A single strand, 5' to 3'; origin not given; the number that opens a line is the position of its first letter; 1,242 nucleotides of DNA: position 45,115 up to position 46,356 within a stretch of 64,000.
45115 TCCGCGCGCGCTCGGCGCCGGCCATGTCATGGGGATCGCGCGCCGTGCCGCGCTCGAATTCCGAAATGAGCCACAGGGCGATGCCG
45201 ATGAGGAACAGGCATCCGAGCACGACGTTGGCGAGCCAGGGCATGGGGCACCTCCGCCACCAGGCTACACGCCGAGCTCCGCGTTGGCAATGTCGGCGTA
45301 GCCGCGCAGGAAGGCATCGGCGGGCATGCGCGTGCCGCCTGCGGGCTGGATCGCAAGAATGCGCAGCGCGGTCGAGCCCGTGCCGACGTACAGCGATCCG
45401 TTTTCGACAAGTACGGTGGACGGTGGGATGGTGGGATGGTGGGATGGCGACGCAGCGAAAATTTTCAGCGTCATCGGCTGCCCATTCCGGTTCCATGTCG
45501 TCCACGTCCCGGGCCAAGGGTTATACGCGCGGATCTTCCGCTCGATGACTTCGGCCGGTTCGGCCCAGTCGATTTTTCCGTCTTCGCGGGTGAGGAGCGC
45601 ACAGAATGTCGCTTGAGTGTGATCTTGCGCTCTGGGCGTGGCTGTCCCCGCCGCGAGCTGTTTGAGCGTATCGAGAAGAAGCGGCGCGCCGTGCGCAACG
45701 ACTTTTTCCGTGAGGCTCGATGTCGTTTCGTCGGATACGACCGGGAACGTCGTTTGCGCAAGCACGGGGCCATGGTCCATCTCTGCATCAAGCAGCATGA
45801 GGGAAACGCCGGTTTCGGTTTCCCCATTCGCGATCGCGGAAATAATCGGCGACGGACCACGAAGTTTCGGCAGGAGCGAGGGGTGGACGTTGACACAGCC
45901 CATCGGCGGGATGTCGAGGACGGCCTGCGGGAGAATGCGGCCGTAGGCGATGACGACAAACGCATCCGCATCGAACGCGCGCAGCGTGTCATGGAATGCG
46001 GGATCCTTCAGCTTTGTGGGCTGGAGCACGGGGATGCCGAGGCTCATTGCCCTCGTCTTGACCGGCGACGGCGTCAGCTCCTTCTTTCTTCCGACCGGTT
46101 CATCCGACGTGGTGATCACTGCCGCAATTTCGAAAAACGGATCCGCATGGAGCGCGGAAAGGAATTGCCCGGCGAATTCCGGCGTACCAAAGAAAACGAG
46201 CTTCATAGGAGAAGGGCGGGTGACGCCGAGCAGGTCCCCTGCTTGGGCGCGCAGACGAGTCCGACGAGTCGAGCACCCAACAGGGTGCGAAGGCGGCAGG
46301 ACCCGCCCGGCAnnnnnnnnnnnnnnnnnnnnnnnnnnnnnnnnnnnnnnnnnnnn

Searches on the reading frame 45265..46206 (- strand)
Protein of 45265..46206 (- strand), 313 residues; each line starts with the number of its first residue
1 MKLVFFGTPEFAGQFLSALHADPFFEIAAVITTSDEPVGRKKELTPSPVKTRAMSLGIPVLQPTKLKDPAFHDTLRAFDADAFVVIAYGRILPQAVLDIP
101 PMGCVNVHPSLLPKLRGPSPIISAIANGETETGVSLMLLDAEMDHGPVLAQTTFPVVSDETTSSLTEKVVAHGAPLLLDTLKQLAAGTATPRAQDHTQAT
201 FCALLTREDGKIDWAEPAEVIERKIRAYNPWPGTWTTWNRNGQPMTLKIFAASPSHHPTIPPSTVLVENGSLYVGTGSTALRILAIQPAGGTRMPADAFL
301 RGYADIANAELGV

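Call 46: find_encoding_contigs(protein=window:45265-46206:-, flank=10000, max_places=3)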
Protein window:45265-46206:- (313 aa): 1 contig read that carries it; 1 place shown.
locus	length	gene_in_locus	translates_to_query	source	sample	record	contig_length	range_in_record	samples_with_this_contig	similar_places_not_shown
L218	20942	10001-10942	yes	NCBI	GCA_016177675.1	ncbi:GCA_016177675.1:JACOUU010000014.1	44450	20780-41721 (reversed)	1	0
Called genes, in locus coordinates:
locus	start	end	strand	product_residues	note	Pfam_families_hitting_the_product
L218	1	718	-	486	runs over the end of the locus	PF00749:tRNA-synt_1c, PF19269:Anticodon_2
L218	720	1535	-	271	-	PF03808:Glyco_tran_WecG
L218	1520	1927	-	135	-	PF09997:DUF2238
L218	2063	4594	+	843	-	PF02861:Clp_N, PF23569:NBD_SMAX1, PF00004:AAA, PF17871:AAA_lid_9, PF00004:AAA, PF07724:AAA_2, PF07728:AAA_5, PF10431:ClpB_D2-small, +7 more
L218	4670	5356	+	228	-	PF10520:Lipid_desat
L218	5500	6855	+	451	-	-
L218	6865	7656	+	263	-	PF02900:LigB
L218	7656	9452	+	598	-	PF17764:PriA_3primeBD, PF00271:Helicase_C (faint)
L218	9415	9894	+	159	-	PF01327:Pep_deformylase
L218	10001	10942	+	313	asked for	PF00551:Formyl_trans_N, PF02911:Formyl_trans_C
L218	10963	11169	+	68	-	-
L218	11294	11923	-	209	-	-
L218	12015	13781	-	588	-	PF00664:ABC_membrane, PF00005:ABC_tran, PF02463:SMC_N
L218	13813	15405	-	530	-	PF04932:Wzy_C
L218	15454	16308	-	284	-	PF00535:Glycos_transf_2, PF10111:Glyco_tranf_2_2 (weak), PF13641:Glyco_tranf_2_3, PF13632:Glyco_trans_2_3 (weak)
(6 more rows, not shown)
